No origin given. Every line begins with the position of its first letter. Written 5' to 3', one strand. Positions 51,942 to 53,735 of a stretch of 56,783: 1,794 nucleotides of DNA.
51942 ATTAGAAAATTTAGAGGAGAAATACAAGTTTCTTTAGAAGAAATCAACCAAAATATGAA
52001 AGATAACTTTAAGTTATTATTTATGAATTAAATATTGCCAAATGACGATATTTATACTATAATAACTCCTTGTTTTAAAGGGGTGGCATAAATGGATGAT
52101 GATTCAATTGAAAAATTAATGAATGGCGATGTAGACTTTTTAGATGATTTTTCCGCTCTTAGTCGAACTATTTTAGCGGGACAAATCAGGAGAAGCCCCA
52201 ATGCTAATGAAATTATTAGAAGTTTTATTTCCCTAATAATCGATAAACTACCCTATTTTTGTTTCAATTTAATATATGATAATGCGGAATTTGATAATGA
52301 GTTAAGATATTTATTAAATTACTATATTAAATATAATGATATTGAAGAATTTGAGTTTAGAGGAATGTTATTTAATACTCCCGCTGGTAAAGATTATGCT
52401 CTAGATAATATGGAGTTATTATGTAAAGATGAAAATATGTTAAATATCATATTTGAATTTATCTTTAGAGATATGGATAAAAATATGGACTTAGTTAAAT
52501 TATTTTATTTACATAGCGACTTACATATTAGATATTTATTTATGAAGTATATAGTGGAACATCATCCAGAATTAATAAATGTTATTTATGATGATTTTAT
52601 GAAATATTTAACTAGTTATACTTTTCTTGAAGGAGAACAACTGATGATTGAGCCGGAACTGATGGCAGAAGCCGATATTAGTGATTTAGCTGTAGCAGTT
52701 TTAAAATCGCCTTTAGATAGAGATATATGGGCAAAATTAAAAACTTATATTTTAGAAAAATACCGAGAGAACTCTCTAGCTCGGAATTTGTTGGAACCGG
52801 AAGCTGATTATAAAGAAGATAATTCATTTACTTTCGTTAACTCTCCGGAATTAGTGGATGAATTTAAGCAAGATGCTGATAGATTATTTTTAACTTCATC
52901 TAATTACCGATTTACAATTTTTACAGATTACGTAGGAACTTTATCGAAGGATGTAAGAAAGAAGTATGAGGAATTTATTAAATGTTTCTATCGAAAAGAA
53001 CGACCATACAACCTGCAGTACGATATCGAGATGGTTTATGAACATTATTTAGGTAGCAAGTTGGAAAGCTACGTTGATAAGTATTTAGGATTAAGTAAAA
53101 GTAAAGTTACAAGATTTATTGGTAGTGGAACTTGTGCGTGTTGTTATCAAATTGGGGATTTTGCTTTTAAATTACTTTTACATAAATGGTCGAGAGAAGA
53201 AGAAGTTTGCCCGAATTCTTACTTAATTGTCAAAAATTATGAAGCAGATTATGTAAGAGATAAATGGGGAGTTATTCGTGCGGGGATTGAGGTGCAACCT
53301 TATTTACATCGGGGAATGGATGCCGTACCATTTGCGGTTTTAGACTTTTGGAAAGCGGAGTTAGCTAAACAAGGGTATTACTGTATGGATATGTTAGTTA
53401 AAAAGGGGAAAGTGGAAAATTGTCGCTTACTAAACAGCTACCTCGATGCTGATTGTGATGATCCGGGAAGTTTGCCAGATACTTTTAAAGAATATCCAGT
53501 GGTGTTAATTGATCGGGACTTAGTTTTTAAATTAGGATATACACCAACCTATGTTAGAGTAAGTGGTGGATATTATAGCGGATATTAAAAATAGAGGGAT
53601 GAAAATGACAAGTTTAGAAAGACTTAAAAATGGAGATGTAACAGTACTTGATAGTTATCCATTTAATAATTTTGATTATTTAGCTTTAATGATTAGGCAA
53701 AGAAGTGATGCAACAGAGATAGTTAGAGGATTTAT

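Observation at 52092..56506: Tandem triplet of diverged paralogues: helical N-domain plus a miniature protein-kinase-like C-domain with a CxxC inside the glycine loop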

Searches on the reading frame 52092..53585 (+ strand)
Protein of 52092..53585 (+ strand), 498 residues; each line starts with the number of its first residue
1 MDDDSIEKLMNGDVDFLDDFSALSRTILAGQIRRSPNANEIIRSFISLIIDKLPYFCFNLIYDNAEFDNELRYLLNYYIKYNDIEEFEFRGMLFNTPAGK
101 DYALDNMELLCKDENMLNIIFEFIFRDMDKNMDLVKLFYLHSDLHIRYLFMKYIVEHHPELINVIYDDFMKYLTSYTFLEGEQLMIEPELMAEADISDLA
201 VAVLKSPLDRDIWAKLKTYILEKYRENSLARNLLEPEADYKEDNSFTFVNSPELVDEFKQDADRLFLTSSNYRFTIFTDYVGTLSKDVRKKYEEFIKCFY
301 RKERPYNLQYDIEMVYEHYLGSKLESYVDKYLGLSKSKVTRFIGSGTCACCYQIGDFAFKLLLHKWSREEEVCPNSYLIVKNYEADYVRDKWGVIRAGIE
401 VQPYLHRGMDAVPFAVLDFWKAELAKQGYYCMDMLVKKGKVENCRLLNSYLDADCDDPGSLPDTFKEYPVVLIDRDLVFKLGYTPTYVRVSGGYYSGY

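Call 3: search_protein_families(library=pfam, proteins=[window:52092-53585:+], max_evalue=1)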
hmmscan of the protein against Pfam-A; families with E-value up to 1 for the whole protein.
window:52092-53585:+ (498 aa): 0 families

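Call 4: search_protein_families(library=ncbifam, proteins=[window:52092-53585:+], max_evalue=1)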
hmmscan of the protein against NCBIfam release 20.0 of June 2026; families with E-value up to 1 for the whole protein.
window:52092-53585:+ (498 aa): 0 families

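Call 6: find_homologous_proteins(query=window:52092-53585:+, max_evalue=0.001)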
Query window:52092-53585:+ (498 aa): 64 proteins with E <= 0.001 among 5328 candidates.
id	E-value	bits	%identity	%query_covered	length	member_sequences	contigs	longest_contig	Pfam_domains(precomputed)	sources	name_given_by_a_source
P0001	0.0e+0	1141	100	100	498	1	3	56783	-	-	-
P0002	2.2e-170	586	56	98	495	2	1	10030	-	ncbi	-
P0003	1.2e-129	451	46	99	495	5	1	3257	-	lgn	-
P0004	6.2e-124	433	46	97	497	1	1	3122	-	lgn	-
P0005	1.6e-123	431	45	99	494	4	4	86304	-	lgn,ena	-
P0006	3.0e-122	427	43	99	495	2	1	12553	-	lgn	-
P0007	5.8e-122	426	45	96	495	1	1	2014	-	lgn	-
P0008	2.1e-110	388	44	96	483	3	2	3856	-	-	-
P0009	5.9e-110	387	43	96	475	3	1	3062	-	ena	-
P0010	7.7e-109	383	42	99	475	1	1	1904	-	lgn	-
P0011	7.3e-106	373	43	97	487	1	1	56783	-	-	-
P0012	1.0e-104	369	43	96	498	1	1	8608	-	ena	-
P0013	2.8e-103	365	42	96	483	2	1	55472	-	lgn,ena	-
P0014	7.0e-103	363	39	99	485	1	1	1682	-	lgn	-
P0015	6.6e-102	360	40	98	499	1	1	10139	-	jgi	-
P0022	2.3e-98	348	41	96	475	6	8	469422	-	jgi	-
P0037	8.8e-93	330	40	97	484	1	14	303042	-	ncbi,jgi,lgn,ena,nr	ncbi:MAG: hypothetical protein E7170_01805 [Firmicutes bacterium]|nr:hypothetical protein [Bacillota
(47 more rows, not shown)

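Call 7: search_protein_families(library=padloc, proteins=[window:52092-53585:+], max_evalue=1)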
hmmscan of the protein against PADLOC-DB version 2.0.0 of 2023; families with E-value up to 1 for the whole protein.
window:52092-53585:+ (498 aa): 0 families

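Call 8: search_solved_structures(query=A1, max_evalue=10)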
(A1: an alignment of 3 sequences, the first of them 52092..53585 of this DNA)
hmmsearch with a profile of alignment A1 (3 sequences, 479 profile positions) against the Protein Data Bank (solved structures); distinct sequences matched with E-value up to 10: 8.
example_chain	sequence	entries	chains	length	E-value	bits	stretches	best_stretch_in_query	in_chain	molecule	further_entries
6sev_A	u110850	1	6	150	0.52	12.2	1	158-208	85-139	DNA starvation/stationary phase protection protein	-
2bkc_A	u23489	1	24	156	0.55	12.1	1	158-208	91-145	NON-HEME IRON-CONTAINING FERRITIN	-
1qgh_A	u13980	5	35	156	0.56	12.1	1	158-208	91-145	NON-HEME IRON-CONTAINING FERRITIN | DNA protection during starvation protein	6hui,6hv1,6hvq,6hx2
6hvq_E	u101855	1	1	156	0.58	12.1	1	158-208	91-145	DNA protection during starvation protein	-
2bk6_A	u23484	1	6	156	0.6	12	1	158-208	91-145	NON-HEME IRON-CONTAINING FERRITIN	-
2bjy_A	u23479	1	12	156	0.6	12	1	158-208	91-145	NON-HEME IRON-CONTAINING FERRITIN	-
4wb7_A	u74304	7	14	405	0.83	11.6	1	242-316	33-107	DnaJ homolog subfamily B member 1,cAMP-dependent protein kinase catalytic subunit alpha | DnaJ homolog subfamily B member 1,cAMP-dependent protein kinase cataly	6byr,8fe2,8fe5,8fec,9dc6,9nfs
6wjf_A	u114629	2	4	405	0.83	11.6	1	242-316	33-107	DnaJ homolog subfamily B member 1,cAMP-dependent protein kinase catalytic subunit alpha fu | DnaJ homolog subfamily B member 1, cAMP-dependent protein kinase ca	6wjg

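Call 11: search_solved_structures(query=A2, max_evalue=10, show_alignments=3)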
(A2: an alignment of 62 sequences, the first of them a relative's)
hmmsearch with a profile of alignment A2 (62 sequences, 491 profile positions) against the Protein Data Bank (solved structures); distinct sequences matched with E-value up to 10: 2.
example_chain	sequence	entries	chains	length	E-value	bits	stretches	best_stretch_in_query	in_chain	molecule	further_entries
7pi0_B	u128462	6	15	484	0.66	11.9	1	457-487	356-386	Photosystem II CP47 reaction center protein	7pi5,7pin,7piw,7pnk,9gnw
9t5t_B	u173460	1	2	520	1.4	10.8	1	455-484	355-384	Photosystem II CP47 reaction center protein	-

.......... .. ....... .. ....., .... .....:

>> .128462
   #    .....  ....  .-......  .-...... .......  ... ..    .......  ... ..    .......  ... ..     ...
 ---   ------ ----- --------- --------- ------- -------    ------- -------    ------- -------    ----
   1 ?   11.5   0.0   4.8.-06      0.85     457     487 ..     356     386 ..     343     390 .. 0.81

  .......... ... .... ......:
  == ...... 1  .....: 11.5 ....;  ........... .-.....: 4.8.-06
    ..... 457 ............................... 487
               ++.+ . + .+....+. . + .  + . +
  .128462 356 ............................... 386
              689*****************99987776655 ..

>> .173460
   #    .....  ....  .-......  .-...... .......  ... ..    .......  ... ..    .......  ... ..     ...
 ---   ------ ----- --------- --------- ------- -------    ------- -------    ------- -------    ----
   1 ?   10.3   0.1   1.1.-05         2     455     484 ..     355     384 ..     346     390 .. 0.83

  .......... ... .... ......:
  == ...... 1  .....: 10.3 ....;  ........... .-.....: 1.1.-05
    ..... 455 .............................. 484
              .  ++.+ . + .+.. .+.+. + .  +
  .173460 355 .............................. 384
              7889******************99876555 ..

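Call 12: find_encoding_contigs(protein=P0037, flank=10000, max_places=3)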
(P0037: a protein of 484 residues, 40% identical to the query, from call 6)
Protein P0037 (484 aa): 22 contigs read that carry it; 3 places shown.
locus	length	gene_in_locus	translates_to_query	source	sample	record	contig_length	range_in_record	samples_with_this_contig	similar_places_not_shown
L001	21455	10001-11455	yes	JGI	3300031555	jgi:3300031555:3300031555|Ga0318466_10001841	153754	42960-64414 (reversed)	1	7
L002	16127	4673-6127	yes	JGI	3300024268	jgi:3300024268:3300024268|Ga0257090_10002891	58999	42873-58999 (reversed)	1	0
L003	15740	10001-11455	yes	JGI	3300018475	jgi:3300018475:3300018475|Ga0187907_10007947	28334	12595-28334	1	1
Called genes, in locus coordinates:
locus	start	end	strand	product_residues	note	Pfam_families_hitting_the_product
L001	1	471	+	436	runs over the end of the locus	PF08245:Mur_ligase_M, PF02875:Mur_ligase_C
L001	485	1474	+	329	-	PF00953:Glycos_transf_4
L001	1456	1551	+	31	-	-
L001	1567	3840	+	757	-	PF00122:E1-E2_ATPase, PF00702:Hydrolase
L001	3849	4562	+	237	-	PF02535:Zip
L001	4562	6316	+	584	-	PF27449:LtaS_N, PF00884:Sulfatase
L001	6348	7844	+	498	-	PF07556:DUF1538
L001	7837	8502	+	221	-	PF00543:P-II (weak)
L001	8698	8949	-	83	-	-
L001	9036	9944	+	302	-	-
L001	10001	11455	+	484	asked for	-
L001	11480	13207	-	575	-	PF13230:GATase_4 (weak), PF13522:GATase_6, PF13537:GATase_7, PF01380:SIS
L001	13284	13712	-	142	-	PF09537:DUF2383 (weak)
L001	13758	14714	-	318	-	PF10646:Germane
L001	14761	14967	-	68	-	PF00196:GerE, PF08281:Sigma70_r4_2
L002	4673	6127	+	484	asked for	-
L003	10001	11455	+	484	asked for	-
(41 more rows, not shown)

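Call 13: find_encoding_contigs(protein=P0022, flank=10000, max_places=3)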
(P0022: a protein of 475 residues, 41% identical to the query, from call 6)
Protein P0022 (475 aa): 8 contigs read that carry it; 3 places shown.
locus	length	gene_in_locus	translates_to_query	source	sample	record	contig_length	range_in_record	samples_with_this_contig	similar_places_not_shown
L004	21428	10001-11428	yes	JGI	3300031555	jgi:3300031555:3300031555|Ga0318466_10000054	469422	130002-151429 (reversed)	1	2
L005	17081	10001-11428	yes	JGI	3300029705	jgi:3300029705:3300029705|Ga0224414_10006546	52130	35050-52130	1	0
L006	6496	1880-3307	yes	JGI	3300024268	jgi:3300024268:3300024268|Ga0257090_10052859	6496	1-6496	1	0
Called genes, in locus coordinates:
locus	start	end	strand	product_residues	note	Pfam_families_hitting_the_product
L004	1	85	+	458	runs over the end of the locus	-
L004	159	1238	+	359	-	PF03033:Glyco_transf_28, PF00534:Glycos_transf_1 (weak), PF04101:Glyco_tran_28_C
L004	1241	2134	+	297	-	PF01565:FAD_binding_4, PF02873:MurB_C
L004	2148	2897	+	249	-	PF08478:POTRA_1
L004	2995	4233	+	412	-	PF11104:PilM_2 (weak), PF02491:SHS2_FTSA (weak), PF14450:FtsA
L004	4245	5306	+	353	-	PF00091:Tubulin, PF12327:FtsZ_C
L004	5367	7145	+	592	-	PF04055:Radical_SAM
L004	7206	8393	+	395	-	PF00070:Pyr_redox (faint), PF01266:DAO (faint), PF03486:HI0933_like, PF07992:Pyr_redox_2 (faint), PF13738:Pyr_redox_3 (weak), PF22780:HI0933_like_1st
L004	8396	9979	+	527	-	PF28550:DUF8436, PF01266:DAO (faint), PF03486:HI0933_like (faint), PF07992:Pyr_redox_2 (faint), PF21688:FAD-depend_C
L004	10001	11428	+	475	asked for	-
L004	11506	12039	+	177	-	PF24703:DUF7666 (weak)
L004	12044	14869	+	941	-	PF00005:ABC_tran (faint), PF02463:SMC_N (faint), PF03193:RsgA_GTPase (faint), PF13191:AAA_16 (faint), PF13555:AAA_29 (faint), PF20720:nSTAND3 (faint), PF17760:UvrA_inter, PF17755:UvrA_DNA-bind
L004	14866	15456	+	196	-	-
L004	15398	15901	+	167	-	PF07963:N_methyl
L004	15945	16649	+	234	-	PF01048:PNP_UDP_1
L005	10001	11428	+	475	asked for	-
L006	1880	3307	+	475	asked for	-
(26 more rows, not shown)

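Call 18: predict_structure(alignment_id=A2)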
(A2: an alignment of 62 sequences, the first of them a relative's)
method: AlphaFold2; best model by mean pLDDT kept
length: 498 residues; sequences in the alignment: 62
mean_pLDDT: 92.1   pTM: 0.86
mean pLDDT of the five models: 92.1, 91.8, 91.5, 90.1, 89.9
residues with pLDDT >= 90: 411; 70-90: 59; 50-70: 20; < 50: 8
segments of 3 or more residues with pLDDT < 50: 491-498
pLDDT, mean of each block of 10 residues (from residue 1): 82 94 95 96 97 98 98 97 96 97 95 96 96 93 96 97 91 83 76 98 96 97 97 95 93 97 97 95 97 94 78 95 97 97 91 97 87 91 95 92 94 94 95 78 91 96 97 92 70 38
secondary structure, 60 per line:
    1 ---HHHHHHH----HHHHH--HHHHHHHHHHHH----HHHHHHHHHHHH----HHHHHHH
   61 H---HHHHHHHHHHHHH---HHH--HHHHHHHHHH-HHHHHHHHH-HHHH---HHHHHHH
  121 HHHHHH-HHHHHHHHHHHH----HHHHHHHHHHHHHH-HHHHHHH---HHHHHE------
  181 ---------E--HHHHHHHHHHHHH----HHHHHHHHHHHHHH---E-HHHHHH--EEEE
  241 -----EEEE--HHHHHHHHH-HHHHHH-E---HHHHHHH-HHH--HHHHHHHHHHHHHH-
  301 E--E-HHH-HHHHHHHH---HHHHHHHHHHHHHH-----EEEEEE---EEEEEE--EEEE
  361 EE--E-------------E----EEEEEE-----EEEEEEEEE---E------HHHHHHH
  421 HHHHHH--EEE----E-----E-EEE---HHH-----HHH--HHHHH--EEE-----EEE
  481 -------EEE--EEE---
elements in order: H4-10 H15-19 H22-33 H38-49 H54-61 H65-77 H86-95 H97-105 H107-110 H114-126 H128-139 H144-157 H159-165 H169-173 H193-205 H210-223 H229-234 E237-240 E246-249 H252-260 H262-267 H273-279 H286-299 H310-317 H321-334 E340-345 E349-354 E357-362 E384-389 E395-403 H414-426 E429-431 E444-446 H463-467 E470-472 E478-480 E488-490 E493-495

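Call 20: fold_search(model_id=the predicted structure, library=pdb)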
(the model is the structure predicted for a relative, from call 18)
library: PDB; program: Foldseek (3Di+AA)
matches with E <= 10: 852; with E <= 0.001: 0
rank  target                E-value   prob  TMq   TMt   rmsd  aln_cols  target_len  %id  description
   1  9i9k_K                7.3e-03  1.00  0.20  0.33   5.2       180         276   18  Cryo-EM structure of CAK-CDK2 (determined in the presence of ADP-AlFx) (released 2025-10-15)
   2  6k5l_A                7.3e-03  0.69  0.17  0.16  25.5       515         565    9  The crystal structure of isocitrate dehydrogenase kinase/phosphatase wtih two Mn2+ from E. coli (released 2019-07-03)
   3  4asx_A                1.1e-02  1.00  0.18  0.27   9.3       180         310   13  Crystal structure of Activin receptor type-IIA (ACVR2A) kinase domain in complex with dihydro-Bauerine C (released 2012-05-23)
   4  3lc6_A                1.1e-02  0.99  0.20  0.18  10.9       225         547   12  The alternative conformation structure of isocitrate dehydrogenase kinase/phosphatase from E. Coli (released 2010-04-21)
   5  7nxk_A                1.7e-02  0.99  0.16  0.24   8.6       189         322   16  Crystal structure of human Cdk12/Cyclin K in complex with the inhibitor BSJ-01-175 (released 2021-05-12)
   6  5e92                  2.0e-02  1.00  0.17  0.27   7.0       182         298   13  TGF-BETA RECEPTOR TYPE 2 KINASE DOMAIN (E431A,R433A,E485A,K488A,R493A,R495A) IN COMPLEX WITH AMPPNP (released 2016-05-11)
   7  2x7g                  2.0e-02  1.00  0.18  0.25   8.2       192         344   13  Structure of human serine-arginine-rich protein-specific kinase 2 (SRPK2) bound to purvalanol B (released 2010-04-14)
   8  2a19_B                2.1e-02  1.00  0.19  0.34   6.8       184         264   15  PKR kinase domain- eIF2alpha- AMP-PNP complex. (released 2005-09-27)
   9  9cmz_A                2.4e-02  1.00  0.18  0.31   6.1       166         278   13  Crystal Structure of Cdk-related protein kinase 6 (PK6) from Plasmodium falciparum in complex with inhibitor KG2-051 (released 2024-07-24)
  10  3q4t_B                2.4e-02  1.00  0.18  0.28   5.6       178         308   13  Crystal structure of Activin receptor type-IIA (ACVR2A) kinase domain in complex with dorsomorphin (released 2011-02-09)
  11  3g2f_B                2.4e-02  1.00  0.18  0.29   7.0       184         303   13  Crystal structure of the kinase domain of bone morphogenetic protein receptor type II (BMPR2) at 2.35 A resolution (released 2009-02-17)
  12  5e8v                  2.4e-02  0.99  0.18  0.29   7.4       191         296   14  TGF-BETA RECEPTOR TYPE 2 KINASE DOMAIN (E431A,R433A,E485A,K488A,R493A,R495A) (released 2016-05-11)
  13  6xi8_A                2.4e-02  0.99  0.17  0.27   6.5       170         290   11  Yeast TFIIK (Kin28/Ccl1/Tfb3) Complex (released 2021-04-28)
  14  6k5l_B                2.4e-02  0.44  0.18  0.16  24.8       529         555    9  The crystal structure of isocitrate dehydrogenase kinase/phosphatase wtih two Mn2+ from E. coli (released 2019-07-03)
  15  5myv_C                2.5e-02  0.99  0.18  0.25   8.2       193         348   12  Crystal structure of SRPK2 in complex with compound 1 (released 2017-05-10)
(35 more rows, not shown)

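Call 22: search_protein_families(library=pfam, alignment_id=A2, max_evalue=10)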
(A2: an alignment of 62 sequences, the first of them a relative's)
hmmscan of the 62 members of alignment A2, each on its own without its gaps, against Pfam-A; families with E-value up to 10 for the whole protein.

A. member 1, P0001 (498 aa): 0 families

B. families by the number of members that match (of 62 scanned): 46 families (the first 25 are shown)
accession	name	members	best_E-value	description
PF08823.16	PG_binding_2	5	0.008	Putative peptidoglycan binding domain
PF14120.11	YhzD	2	0.0031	YhzD-like protein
PF05026.18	DCP2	2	0.0038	Dcp2, box A domain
PF12544.13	LAM_C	2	0.014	Lysine-2,3-aminomutase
PF18973.5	CBL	2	0.016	Putative Chitin binding like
PF02192.22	PI3K_p85B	2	0.057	PI3-kinase family, p85-binding domain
PF12717.13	Cnd1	2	0.077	non-SMC mitotic condensation complex subunit 1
PF22054.2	BVU_2266-like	1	0.0072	BVU_2266-like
PF00778.23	DIX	1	0.0099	DIX domain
PF24023.1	DUF7335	1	0.01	Family of unknown function (DUF7335)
PF16441.10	DUF5038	1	0.019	Domain of unknown function (DUF5038)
PF09116.15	gp45-slide_C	1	0.02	gp45 sliding clamp, C terminal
PF22511.2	PBP2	1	0.032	PolB1 Binding Protein 2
PF18373.7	Spectrin_2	1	0.034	Spectrin like domain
PF05288.16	Pox_A3L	1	0.038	Poxvirus A3L Protein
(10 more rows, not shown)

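Call 24: find_related_loci(query=A2, collection=genome_contigs, flank=8000)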
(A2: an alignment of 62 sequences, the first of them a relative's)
Query A2 (498 aa) in genome_contigs; peptide patterns used: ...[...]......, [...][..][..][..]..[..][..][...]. (x = any residue, [..] = any of these).
137 stretches matched a pattern; 59 encode a relative of the query (tblastn E <= 1e-3); 59 distinct loci.
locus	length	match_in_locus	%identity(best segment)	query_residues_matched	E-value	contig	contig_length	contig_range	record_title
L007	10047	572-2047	46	4-494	1e-135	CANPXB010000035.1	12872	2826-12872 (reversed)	MAG: uncultured Bacilli bacterium isolate Lapin-004__bin76 genome assembly, contig: Lapin-004__NODE_6517_length_12872_co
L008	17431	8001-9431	46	6-481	8e-133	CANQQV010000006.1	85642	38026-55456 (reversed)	MAG: uncultured Bacilli bacterium isolate Lapin-008__bin54 genome assembly, contig: Lapin-008__NODE_315_length_85642_cov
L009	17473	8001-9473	45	4-494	9e-129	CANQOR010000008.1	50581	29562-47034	MAG: uncultured Bacilli bacterium isolate Lapin-032__bin83 genome assembly, contig: Lapin-032__NODE_1150_length_50581_co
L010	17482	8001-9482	43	1-494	3e-125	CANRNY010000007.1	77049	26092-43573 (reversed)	MAG: uncultured Bacilli bacterium isolate Lapin-020__bin70 genome assembly, contig: Lapin-020__NODE_269_length_77049_cov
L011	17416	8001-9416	40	4-480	6e-105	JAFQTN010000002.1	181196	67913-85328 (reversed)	MAG: Bacilli bacterium isolate RGIG2137 Goat_Colon-6__c144, whole genome shotgun sequence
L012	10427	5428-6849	39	6-482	3e-104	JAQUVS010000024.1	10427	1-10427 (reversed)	MAG: Bacilli bacterium isolate STD2_172 NODE_25202_length_10427_cov_9.801553_Sandtown_D2, whole genome shotgun sequence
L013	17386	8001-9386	40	9-476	3e-102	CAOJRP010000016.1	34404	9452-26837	MAG TPA_asm: uncultured Erysipelotrichaceae bacterium isolate SRR17684615_bin.2_metawrap_v1.3_MAG genome assembly, conti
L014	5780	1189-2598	41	4-479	2e-102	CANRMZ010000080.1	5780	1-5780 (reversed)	MAG: uncultured Bacilli bacterium isolate Lapin-022__bin33 genome assembly, contig: Lapin-022__NODE_13977_length_5780_co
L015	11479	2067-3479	41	4-480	9e-101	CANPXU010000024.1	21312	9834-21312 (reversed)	MAG: uncultured Bacilli bacterium isolate Lapin-004__bin3 genome assembly, contig: Lapin-004__NODE_3087_length_21312_cov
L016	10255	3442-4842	40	7-479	1e-100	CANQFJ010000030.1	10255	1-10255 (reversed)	MAG: uncultured Bacilli bacterium isolate Lapin-007__bin8 genome assembly, contig: Lapin-007__NODE_2699_length_10255_cov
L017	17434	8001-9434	37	4-479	3e-98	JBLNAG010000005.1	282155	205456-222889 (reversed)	MAG: Ignavibacteriales bacterium isolate MAG183 PRJNA951521_bin41_renamed_4, whole genome shotgun sequence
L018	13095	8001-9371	39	1-482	1e-96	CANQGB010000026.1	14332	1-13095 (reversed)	MAG: uncultured Bacilli bacterium isolate Lapin-005__bin86 genome assembly, contig: Lapin-005__NODE_5755_length_14332_co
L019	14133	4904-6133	40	57-481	2e-94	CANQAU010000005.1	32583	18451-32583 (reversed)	MAG: uncultured Bacilli bacterium isolate Lapin-003-2__bin54 genome assembly, contig: Lapin-003-2__NODE_1288_length_3258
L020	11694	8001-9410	38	4-480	2e-93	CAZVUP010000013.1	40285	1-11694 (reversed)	MAG TPA_asm: uncultured Muribaculaceae bacterium isolate SRP278969_co2_176 genome assembly, contig: NODE_635_length_4028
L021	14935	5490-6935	39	6-494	2e-93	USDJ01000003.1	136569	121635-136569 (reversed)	uncultured Tenericutes bacterium isolate UMGS1613 genome assembly, contig: NODE_42_length_136569_cov_17.672583, whole ge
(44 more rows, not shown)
